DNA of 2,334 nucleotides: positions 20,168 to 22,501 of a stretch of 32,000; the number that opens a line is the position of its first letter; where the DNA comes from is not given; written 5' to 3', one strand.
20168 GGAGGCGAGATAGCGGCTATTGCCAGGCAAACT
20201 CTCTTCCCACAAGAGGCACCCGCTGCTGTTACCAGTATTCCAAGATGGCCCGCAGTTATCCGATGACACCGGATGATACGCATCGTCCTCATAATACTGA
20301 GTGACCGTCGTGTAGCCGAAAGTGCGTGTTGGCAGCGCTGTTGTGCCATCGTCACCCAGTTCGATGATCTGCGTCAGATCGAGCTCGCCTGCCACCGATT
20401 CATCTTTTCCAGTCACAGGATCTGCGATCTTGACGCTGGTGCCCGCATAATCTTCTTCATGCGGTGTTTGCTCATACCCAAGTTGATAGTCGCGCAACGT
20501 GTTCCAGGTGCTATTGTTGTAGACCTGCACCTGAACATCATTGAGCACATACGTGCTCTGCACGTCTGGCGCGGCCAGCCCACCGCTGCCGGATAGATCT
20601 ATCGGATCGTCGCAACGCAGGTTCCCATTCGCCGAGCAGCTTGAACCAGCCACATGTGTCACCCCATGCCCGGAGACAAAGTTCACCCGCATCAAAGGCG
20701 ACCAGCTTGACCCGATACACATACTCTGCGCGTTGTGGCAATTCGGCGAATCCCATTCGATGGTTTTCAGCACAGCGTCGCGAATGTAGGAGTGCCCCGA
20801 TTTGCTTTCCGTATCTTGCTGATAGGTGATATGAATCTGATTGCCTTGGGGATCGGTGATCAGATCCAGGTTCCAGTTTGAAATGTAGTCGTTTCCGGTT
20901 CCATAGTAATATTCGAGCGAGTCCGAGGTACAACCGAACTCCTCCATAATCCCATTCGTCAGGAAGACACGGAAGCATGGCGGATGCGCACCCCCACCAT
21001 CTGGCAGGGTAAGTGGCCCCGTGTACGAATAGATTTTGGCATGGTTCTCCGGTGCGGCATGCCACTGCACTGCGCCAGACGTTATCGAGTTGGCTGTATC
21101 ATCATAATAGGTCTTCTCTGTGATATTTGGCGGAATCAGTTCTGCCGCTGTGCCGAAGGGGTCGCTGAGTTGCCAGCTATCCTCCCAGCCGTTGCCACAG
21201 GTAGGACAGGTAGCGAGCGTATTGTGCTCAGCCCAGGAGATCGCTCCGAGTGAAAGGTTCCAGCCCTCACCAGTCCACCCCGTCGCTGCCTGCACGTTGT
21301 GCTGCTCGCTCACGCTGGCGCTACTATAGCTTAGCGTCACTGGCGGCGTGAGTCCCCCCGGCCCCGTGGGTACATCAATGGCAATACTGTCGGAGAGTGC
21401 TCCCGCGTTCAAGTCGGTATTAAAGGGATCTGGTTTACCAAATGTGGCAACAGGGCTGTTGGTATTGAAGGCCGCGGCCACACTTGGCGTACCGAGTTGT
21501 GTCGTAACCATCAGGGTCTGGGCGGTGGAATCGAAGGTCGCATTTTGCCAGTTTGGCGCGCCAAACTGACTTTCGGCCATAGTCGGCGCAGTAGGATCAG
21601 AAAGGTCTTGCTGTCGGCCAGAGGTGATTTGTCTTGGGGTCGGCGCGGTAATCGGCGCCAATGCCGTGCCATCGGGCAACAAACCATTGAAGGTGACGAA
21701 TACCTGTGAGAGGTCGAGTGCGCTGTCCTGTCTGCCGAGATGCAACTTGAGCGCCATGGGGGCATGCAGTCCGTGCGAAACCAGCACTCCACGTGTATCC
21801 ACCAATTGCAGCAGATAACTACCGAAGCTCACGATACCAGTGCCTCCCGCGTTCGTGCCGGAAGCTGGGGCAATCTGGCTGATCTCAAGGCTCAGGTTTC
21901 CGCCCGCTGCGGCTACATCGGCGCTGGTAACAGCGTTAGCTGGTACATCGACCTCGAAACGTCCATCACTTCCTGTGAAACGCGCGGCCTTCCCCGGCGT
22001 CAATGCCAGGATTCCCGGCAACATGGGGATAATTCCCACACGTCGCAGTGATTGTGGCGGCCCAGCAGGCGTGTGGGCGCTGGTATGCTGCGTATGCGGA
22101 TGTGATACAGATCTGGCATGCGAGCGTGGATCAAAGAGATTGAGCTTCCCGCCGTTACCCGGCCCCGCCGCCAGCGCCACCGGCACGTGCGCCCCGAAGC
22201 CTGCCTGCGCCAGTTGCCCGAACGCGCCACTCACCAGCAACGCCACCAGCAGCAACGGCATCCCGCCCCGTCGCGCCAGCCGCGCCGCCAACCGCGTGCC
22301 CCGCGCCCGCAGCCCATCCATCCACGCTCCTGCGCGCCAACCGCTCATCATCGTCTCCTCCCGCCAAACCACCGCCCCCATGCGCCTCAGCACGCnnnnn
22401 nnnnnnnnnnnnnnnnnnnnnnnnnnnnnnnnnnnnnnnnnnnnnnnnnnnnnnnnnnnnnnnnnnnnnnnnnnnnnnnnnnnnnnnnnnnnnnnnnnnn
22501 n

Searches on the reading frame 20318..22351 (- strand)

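Call 67: search_protein_families(library=pfam, proteins=[window:20318-22351:-], max_evalue=0.01)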
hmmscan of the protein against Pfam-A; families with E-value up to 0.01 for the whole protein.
window:20318-22351:- (678 aa): 1 family
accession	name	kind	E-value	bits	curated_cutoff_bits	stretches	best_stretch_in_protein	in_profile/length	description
PF03534.18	SpvB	-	0.00016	21.5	22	1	316-517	4-184/287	Salmonella virulence plasmid 65kDa B protein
